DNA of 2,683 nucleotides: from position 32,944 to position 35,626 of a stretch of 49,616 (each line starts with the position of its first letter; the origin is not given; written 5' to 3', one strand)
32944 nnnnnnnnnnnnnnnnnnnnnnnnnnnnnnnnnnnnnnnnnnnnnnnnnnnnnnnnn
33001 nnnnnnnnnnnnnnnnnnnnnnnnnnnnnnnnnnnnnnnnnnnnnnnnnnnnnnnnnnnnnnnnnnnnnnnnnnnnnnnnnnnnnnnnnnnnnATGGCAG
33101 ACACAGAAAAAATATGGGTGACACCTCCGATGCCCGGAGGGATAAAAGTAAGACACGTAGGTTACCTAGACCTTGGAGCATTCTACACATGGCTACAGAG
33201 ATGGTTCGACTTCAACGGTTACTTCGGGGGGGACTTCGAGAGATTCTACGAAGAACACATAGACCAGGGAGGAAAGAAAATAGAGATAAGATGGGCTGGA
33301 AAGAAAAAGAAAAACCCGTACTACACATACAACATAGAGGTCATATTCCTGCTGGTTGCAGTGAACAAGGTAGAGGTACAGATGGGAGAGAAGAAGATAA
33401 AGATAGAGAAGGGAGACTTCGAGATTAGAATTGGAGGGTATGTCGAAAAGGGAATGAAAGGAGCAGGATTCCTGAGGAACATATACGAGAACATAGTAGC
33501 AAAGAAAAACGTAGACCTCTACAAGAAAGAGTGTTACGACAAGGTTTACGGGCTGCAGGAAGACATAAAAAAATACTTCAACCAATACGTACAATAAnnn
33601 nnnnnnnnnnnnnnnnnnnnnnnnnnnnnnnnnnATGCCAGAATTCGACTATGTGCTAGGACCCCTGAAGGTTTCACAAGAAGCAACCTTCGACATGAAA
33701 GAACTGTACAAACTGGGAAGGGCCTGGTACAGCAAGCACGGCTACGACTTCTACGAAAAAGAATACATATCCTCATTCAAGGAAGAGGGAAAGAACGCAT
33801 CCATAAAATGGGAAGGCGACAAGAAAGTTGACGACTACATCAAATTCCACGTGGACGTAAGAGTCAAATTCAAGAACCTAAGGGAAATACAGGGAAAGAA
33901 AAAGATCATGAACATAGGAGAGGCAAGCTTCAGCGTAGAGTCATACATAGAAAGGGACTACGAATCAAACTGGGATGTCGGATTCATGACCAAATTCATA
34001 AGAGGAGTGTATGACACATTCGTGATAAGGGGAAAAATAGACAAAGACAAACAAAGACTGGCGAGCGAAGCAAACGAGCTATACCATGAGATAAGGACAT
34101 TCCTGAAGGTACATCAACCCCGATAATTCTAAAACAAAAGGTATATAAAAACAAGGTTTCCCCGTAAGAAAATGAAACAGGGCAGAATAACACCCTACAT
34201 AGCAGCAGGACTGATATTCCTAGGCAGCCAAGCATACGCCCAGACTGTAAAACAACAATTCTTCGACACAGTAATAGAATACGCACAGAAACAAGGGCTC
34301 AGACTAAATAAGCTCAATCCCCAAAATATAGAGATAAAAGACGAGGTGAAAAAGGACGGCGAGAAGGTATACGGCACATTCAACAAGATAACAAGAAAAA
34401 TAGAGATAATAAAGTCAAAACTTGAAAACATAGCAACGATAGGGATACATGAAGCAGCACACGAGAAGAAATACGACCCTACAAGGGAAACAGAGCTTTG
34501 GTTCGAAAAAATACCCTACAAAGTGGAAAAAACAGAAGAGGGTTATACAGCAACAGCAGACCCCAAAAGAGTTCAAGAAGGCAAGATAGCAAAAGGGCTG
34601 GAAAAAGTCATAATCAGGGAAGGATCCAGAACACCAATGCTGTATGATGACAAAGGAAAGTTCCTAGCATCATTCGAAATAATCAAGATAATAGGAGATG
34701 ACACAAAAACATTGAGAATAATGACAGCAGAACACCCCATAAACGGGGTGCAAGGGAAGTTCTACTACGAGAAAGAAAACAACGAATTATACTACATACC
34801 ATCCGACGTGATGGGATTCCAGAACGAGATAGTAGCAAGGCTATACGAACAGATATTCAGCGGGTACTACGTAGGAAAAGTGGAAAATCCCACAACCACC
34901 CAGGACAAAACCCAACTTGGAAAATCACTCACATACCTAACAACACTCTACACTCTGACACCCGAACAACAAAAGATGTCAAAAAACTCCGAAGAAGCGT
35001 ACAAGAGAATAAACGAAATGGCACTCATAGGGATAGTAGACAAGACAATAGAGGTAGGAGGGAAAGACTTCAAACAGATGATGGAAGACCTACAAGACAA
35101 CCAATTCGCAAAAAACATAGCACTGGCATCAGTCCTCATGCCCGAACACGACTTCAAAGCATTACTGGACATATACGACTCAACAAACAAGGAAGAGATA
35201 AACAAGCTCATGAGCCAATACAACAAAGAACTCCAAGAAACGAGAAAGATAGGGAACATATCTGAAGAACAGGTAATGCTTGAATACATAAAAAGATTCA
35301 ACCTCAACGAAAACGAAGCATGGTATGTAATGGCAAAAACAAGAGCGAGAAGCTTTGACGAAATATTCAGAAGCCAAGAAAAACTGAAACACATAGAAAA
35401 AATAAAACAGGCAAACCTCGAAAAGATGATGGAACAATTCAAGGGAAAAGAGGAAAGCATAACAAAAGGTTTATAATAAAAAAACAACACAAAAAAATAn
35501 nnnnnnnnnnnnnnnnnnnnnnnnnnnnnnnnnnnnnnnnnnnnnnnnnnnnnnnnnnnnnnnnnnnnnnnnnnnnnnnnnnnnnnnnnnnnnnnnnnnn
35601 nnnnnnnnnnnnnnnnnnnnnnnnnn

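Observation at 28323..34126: Divergent six-gene block of unrecognised proteins, my best candidate for an undescribed system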

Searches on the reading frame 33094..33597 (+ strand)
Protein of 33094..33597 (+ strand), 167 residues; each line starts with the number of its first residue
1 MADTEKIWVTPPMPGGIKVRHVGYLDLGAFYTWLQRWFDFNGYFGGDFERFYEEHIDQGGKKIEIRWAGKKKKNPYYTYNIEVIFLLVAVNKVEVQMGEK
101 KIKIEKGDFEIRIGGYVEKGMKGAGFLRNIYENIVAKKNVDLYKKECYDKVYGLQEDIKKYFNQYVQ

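Call 3: search_protein_families(library=pfam, proteins=[window:33094-33597:+], max_evalue=1)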
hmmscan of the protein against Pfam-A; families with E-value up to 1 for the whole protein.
window:33094-33597:+ (167 aa): 0 families

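Call 4: search_protein_families(library=ncbifam, proteins=[window:33094-33597:+], max_evalue=1)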
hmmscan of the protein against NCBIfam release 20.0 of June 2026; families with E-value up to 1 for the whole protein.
window:33094-33597:+ (167 aa): 3 families
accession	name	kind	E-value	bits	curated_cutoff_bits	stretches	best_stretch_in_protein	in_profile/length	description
NF009337.1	PRK12697.1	equivalog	0.033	13.6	380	1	65-119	115-169/215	flagellar basal body L-ring protein FlgH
NF009339.0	PRK12699.1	equivalog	0.073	12.4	375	1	69-118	151-200/246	flagellar basal body L-ring protein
NF009340.0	PRK12700.1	equivalog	0.21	11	414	1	68-123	133-189/230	flagellar basal body L-ring protein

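Call 16: find_homologous_proteins(query=window:33094-33597:+, max_evalue=0.001)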
Query window:33094-33597:+ (167 aa): 31 proteins with E <= 0.001 among 110 candidates.
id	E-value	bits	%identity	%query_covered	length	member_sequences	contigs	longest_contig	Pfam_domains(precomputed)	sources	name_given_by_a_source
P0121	1.2e-108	379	100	100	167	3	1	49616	-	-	-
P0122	2.8e-95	335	86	100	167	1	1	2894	-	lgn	-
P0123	4.4e-88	312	81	100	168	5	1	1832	-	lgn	-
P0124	2.4e-87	309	82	100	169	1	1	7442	-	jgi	-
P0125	3.9e-86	305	78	99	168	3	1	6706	-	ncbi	-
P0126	3.7e-85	302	78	100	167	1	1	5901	-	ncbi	ncbi:MAG: hypothetical protein QW404_02060 [Candidatus Nanoarchaeia archaeon]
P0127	5.1e-83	295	77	100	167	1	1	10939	-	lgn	-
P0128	2.8e-80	286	75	99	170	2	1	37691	-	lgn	-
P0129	3.6e-59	217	61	100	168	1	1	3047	-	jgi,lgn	-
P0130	7.0e-59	217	61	99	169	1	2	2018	-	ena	-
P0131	1.0e-58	216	61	98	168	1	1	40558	-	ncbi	-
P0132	1.0e-57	213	60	98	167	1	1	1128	-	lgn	-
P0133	1.1e-57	213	59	98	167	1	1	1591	-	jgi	-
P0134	2.1e-57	212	61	97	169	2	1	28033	-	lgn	-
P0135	5.0e-57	210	58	100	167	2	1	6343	-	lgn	-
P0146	5.6e-47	178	49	97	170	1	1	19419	-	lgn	-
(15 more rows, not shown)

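Call 24: search_protein_families(library=padloc, proteins=[window:33094-33597:+], max_evalue=0.1)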
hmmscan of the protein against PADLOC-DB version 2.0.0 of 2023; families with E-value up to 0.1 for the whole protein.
window:33094-33597:+ (167 aa): 0 families

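Call 25: search_protein_families(library=phrogs, proteins=[window:33094-33597:+], max_evalue=0.1)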
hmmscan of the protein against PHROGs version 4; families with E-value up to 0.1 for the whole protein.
window:33094-33597:+ (167 aa): 0 families

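Call 32: predict_structure(alignment_id=A3)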
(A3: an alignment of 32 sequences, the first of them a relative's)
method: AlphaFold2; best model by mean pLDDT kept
length: 167 residues; sequences in the alignment: 32
mean_pLDDT: 89.1   pTM: 0.82
mean pLDDT of the five models: 89.1, 86.9, 84.6, 80.9, 78.7
residues with pLDDT >= 90: 116; 70-90: 32; 50-70: 18; < 50: 1
segments of 3 or more residues with pLDDT < 50: none
pLDDT, mean of each block of 10 residues (from residue 1): 82 95 94 96 89 92 96 90 96 87 93 94 64 69 94 97 85
secondary structure, 60 per line:
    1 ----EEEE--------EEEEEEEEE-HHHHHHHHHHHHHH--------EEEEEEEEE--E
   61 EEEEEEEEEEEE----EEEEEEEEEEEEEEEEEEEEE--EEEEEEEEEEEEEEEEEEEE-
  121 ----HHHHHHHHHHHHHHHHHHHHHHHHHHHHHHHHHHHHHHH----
elements in order: E5-8 E17-25 H27-40 E49-57 E60-72 E77-97 E100-119 H125-163

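Call 35: fold_search(model_id=the predicted structure, library=pdb)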
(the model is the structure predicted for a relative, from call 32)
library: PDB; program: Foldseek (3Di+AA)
matches with E <= 10: 824; with E <= 0.001: 0
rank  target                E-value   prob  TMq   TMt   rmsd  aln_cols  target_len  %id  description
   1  3klx_A                1.5e-03  0.85  0.22  0.21  15.3       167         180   12  Crystal structure of native abscisic acid receptor PYL3 (released 2010-11-10)
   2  3klx_B                1.8e-03  0.47  0.16  0.15  15.9       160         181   11  Crystal structure of native abscisic acid receptor PYL3 (released 2010-11-10)
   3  4jda_A                1.9e-03  0.60  0.17  0.17  16.5       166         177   11  Complex structure of abscisic acid receptor PYL3 with (-)-ABA (released 2013-07-24)
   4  7z1s                  2.0e-03  0.44  0.16  0.15  16.9       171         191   10  X-ray crystal structure of SLPYL1-NIO complex (released 2022-07-13)
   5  5jo1_A                2.4e-03  0.82  0.21  0.20  15.0       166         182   13  Crystal structure of phaseic acid-bound abscisic acid receptor PYL3 in complex with type 2C protein phosphatase HAB1 (released 2016-09-07)
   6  7z1p                  2.5e-03  0.41  0.14  0.13  16.7       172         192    9  X-ray crystal structure of SLPYL1-E151D mutant (released 2022-07-13)
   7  5moa                  4.4e-03  0.33  0.15  0.14  17.1       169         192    9  ABA RECEPTOR FROM TOMATO, SlPYL1 (released 2017-08-02)
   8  9gnl_B                5.2e-03  0.28  0.16  0.14  16.2       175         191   11  X-ray crystal structure of VvPYL1 with ABA (released 2024-10-16)
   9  7z1r                  5.2e-03  0.28  0.14  0.14  17.3       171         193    9  X-ray crystal structure of SLPYL1-E151D mutant ABA complex (released 2022-07-13)
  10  7z1q                  5.2e-03  0.25  0.14  0.14  17.0       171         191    9  X-ray crystal structure of SLPYL1-E151D mutant with NIO molecules (released 2022-07-13)
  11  3k3k_A                6.8e-03  0.30  0.16  0.15  16.7       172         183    9  Crystal structure of dimeric abscisic acid (ABA) receptor pyrabactin resistance 1 (PYR1) with ABA-bound closed-lid and (released 2009-11-17)
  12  3k90_C                6.8e-03  0.25  0.16  0.16  16.1       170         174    9  The Abscisic acid receptor PYR1 in complex with Abscisic Acid (released 2009-11-10)
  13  3nr4_B                8.0e-03  0.28  0.15  0.15  16.2       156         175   13  Pyrabactin-bound PYL2 (released 2010-07-14)
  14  3kdh_B                9.4e-03  0.54  0.23  0.21  14.1       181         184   11  Structure of ligand-free PYL2 (released 2009-11-10)
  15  4qdc                  9.4e-03  0.51  0.20  0.11  13.1       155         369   10  Crystal structure of 3-ketosteroid-9-alpha-hydroxylase 5 (KshA5) from R. rhodochrous in complex with FE2/S2 (INORGANIC)  (released 2014-07-30)
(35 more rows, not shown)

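Call 48: search_protein_representatives(alignment_id=A3)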
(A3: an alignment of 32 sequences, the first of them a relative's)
Query: 32 sequences, 167 profile positions. Proteins with E-value up to 0.001 (for the whole library): 1604; up to 1e-10: 786; up to 1e-30: 29. The best 150 are listed.
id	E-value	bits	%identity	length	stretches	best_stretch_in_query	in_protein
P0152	2.3e-60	219.5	-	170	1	5-167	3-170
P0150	8.9e-52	191.6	-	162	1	6-167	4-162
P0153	2.1e-50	187.1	-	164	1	6-166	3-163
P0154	1.6e-45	171.2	-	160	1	15-166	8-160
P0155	2.0e-45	170.9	-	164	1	12-167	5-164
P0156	2.0e-44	167.7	-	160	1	5-166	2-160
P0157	3.7e-44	166.8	-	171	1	13-165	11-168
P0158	1.4e-42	161.7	-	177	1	3-166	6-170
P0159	3.6e-39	150.6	-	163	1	14-164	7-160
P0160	3.6e-39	150.6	-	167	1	14-165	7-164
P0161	5.3e-37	143.5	-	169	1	14-165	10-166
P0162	3.2e-35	137.7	-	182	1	15-167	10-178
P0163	5.2e-35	137.0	-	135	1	34-166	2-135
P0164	7.8e-35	136.5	-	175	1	14-165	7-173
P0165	5.5e-34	133.7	-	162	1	16-165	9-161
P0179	8.5e-31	123.3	-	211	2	68-160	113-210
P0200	1.9e-27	112.4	-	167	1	14-164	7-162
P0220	3.0e-25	105.3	-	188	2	45-163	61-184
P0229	1.2e-24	103.3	-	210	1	14-164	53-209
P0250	3.7e-23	98.5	-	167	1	12-164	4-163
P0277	5.5e-21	91.4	-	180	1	19-165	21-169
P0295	2.6e-20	89.2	-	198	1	18-163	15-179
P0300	3.5e-20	88.8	-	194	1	15-163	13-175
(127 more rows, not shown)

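Call 49: list_cluster_members(proteins=[P0152, P0160, P0179, P0200, P0229, P0250, P0277, P0295, P0300, P0220])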
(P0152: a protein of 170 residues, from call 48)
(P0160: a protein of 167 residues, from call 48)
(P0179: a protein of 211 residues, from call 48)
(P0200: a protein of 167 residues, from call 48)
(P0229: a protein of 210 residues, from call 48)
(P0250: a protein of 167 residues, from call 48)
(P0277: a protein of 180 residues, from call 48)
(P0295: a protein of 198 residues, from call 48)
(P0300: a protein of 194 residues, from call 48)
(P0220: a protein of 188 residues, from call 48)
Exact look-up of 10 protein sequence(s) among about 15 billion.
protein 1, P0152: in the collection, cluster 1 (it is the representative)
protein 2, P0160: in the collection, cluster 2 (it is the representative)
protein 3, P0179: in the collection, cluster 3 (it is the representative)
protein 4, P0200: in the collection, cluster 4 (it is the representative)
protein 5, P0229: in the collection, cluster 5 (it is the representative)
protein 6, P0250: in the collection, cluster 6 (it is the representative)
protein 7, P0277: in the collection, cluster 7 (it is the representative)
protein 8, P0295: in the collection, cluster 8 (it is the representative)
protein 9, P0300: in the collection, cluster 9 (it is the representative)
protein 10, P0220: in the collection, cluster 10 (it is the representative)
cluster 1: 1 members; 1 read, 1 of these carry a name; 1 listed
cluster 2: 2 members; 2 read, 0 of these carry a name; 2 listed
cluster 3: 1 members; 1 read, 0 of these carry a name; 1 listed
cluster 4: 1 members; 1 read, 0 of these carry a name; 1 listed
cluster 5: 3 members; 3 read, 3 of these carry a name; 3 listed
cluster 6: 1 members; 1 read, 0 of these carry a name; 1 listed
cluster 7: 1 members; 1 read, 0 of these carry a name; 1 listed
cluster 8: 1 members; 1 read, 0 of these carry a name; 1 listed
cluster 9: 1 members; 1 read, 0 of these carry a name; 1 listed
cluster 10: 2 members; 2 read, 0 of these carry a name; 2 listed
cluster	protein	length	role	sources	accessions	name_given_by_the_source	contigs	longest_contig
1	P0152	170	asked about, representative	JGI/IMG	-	hypothetical protein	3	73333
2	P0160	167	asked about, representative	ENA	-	-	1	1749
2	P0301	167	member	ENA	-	-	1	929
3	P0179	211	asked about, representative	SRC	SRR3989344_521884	-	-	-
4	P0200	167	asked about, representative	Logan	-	-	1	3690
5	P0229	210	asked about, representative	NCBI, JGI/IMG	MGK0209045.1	MAG: hypothetical protein ACI83O_000308 [Patescibacteria group bacterium] | hypothetical protein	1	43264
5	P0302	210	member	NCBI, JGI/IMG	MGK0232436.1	MAG: hypothetical protein ACI9P9_000524 [Patescibacteria group bacterium] | hypothetical protein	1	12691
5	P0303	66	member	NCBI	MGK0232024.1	MAG: hypothetical protein ACI9P9_000096, partial [Patescibacteria group bacterium]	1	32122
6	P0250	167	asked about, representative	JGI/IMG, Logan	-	-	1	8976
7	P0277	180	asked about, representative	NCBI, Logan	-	-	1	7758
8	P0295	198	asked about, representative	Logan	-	-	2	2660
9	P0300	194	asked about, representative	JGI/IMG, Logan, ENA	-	-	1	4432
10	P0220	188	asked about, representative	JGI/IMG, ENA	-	-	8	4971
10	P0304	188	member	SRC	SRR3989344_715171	-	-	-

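Call 58: search_solved_structures(query=A3, max_evalue=10, show_alignments=2)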
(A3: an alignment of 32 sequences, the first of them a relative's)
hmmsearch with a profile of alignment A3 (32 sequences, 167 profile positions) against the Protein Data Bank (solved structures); distinct sequences matched with E-value up to 10: 1.
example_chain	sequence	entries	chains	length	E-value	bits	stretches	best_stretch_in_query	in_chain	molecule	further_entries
8wd5_A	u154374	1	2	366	0.015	18.4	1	29-110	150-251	Farnesyl pyrophosphate synthase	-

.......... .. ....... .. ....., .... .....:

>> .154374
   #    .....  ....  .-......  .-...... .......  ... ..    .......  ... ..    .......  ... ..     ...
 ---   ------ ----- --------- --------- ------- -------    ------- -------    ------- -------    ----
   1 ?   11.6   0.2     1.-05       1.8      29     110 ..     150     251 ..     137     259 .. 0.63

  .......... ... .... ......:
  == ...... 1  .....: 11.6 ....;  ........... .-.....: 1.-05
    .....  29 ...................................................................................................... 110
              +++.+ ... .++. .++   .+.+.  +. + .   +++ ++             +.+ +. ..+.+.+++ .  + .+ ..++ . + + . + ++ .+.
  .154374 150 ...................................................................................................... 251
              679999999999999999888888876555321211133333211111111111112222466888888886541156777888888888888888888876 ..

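Call 72: find_encoding_contigs(protein=P0229, flank=8000, max_places=2)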
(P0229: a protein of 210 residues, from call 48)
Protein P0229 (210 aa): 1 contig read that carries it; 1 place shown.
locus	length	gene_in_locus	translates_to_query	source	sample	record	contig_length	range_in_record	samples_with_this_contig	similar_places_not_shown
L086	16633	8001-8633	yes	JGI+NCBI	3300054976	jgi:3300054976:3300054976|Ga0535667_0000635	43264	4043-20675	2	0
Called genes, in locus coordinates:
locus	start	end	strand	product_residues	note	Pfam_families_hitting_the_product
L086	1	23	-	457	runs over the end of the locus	PF02163:Peptidase_M50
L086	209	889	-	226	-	-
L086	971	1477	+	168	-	-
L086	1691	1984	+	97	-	PF02697:VAPB_antitox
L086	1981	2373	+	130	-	PF01850:PIN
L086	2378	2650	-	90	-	PF24434:DUF7557 (weak)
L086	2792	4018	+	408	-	PF11614:FixG_C (faint)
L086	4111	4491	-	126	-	PF01850:PIN (faint)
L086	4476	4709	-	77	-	PF04014:MazE_antitoxin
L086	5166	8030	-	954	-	PF02463:SMC_N, PF13175:AAA_15, PF13304:AAA_21 (weak), PF13476:AAA_23, PF13304:AAA_21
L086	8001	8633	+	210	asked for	-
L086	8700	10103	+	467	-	-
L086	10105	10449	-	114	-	-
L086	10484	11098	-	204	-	-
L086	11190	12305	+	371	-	PF01171:ATP_bind_3 (weak), PF02540:NAD_synthase (weak), PF03054:tRNA_Me_trans, PF20259:tRNA_Me_trans_M, PF20258:tRNA_Me_trans_C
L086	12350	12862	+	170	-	-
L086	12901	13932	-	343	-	PF13310:Virulence_RhuM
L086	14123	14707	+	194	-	-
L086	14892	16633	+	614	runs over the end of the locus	PF04851:ResIII, PF00176:SNF2-rel_dom, PF00270:DEAD (weak), PF00271:Helicase_C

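Call 73: find_encoding_contigs(protein=P0146, flank=8000, max_places=2)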
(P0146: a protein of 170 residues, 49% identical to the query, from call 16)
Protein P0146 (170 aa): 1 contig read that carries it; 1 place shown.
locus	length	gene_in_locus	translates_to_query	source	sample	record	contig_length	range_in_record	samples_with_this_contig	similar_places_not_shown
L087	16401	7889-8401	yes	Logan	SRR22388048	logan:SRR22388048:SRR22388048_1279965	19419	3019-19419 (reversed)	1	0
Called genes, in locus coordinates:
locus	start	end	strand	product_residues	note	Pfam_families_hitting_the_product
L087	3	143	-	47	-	?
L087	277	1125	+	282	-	-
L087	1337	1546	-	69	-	-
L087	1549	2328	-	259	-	PF01909:NTP_transf_2, PF18765:Polbeta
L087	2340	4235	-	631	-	PF01261:AP_endonuc_2 (weak)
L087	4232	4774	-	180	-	-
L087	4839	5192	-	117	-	-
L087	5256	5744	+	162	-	-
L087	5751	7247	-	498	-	-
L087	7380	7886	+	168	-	-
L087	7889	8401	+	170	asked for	-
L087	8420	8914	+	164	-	-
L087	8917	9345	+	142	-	PF01252:Peptidase_A8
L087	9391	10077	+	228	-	PF01381:HTH_3, PF12844:HTH_19, PF13560:HTH_31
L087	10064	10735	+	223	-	PF00730:HhH-GPD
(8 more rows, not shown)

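Call 75: search_protein_families(library=pfam, proteins=[L086:8700-10103:+, L086:8001-8633:+, L086:5166-8030:-, L086:10105-10449:-, L086:10484-11098:-, L086:12350-12862:+], max_evalue=0.01)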
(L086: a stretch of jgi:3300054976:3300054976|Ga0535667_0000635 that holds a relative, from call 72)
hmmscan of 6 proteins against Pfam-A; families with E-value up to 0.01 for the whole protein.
L086:8700-10103:+ (467 aa): 0 families

L086:8001-8633:+ (210 aa): 0 families

L086:5166-8030:- (954 aa): 7 families
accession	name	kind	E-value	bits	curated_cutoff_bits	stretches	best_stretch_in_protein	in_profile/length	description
PF02463.25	SMC_N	-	2.7e-67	226.9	40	1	3-945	1-216/220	RecF/RecN/SMC N terminal domain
PF13304.12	AAA_21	-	1.2e-12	49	27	2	832-932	220-304/304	AAA domain, putative AbiEii toxin, Type IV TA system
PF13476.12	AAA_23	-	1.6e-10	42.4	27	1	8-227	3-197/201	AAA domain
PF13175.12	AAA_15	-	6.3e-09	36.3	32.1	1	3-345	2-276/374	AAA ATPase domain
PF13555.12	AAA_29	-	2.2e-05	24.5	27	1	12-49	9-46/61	P-loop containing region of AAA domain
PF23991.1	DUF7310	-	0.0019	19.1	40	1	281-356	2-75/83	Coiled-coil region of unknown function (DUF7310)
PF00005.33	ABC_tran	-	0.0086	17.1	25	0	27-46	13-32/137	ABC transporter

L086:10105-10449:- (114 aa): 0 families

L086:10484-11098:- (204 aa): 0 families

L086:12350-12862:+ (170 aa): 0 families

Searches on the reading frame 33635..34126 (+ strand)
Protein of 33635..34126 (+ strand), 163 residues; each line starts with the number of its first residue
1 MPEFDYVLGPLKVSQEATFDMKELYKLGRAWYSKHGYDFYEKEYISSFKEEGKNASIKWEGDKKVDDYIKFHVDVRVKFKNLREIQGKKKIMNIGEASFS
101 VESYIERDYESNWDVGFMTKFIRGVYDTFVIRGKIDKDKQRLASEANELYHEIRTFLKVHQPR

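Call 3: search_protein_families(library=pfam, proteins=[window:33635-34126:+], max_evalue=1)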
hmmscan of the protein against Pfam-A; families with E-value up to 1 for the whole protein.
window:33635-34126:+ (163 aa): 2 families
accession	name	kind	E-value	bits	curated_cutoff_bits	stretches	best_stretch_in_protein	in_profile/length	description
PF18023.7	FKBP_N_2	-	0.029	15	27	1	79-107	46-73/112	BDBT FKBP like N-terminal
PF13729.12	TraF_2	-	0.13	11.8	25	1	72-121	157-206/264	F plasmid transfer operon, TraF, protein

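Call 4: search_protein_families(library=ncbifam, proteins=[window:33635-34126:+], max_evalue=1)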
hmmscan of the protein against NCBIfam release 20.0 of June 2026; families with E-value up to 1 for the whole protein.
window:33635-34126:+ (163 aa): 0 families

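Call 24: search_protein_families(library=padloc, proteins=[window:33635-34126:+], max_evalue=0.1)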
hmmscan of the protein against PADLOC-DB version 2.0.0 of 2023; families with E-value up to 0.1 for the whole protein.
window:33635-34126:+ (163 aa): 1 family
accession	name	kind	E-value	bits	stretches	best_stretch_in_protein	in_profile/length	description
PDLC00763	PycC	-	0.0062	13.9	1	10-41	228-259/268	Pycsar cyclase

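Call 25: search_protein_families(library=phrogs, proteins=[window:33635-34126:+], max_evalue=0.1)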
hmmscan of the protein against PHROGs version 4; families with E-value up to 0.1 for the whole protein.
window:33635-34126:+ (163 aa): 0 families

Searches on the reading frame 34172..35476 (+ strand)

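Call 3: search_protein_families(library=pfam, proteins=[window:34172-35476:+], max_evalue=1)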
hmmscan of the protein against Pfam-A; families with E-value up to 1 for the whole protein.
window:34172-35476:+ (434 aa): 1 family
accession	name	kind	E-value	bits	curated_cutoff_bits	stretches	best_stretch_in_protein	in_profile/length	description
PF19111.5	DUF5798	-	0.7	10.6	27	0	267-309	11-54/89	Family of unknown function (DUF5798)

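Call 4: search_protein_families(library=ncbifam, proteins=[window:34172-35476:+], max_evalue=1)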
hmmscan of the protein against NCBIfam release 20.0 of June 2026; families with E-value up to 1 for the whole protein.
window:34172-35476:+ (434 aa): 0 families

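Call 24: search_protein_families(library=padloc, proteins=[window:34172-35476:+], max_evalue=0.1)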
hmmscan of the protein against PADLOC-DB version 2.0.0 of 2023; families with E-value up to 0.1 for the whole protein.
window:34172-35476:+ (434 aa): 0 families

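Call 25: search_protein_families(library=phrogs, proteins=[window:34172-35476:+], max_evalue=0.1)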
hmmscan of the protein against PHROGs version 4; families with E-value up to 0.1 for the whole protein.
window:34172-35476:+ (434 aa): 3 families
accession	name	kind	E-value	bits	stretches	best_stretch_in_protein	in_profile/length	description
phrog_3775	-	other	0.0065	17.4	0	396-428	22-52/53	transglycosylase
phrog_9465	-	DNA, RNA and nucleotide metabolism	0.032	15.7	0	110-178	10-78/81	ribonucleoside diphosphate reductase small subunit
phrog_25952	-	unknown function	0.038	15.1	1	308-384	25-99/109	-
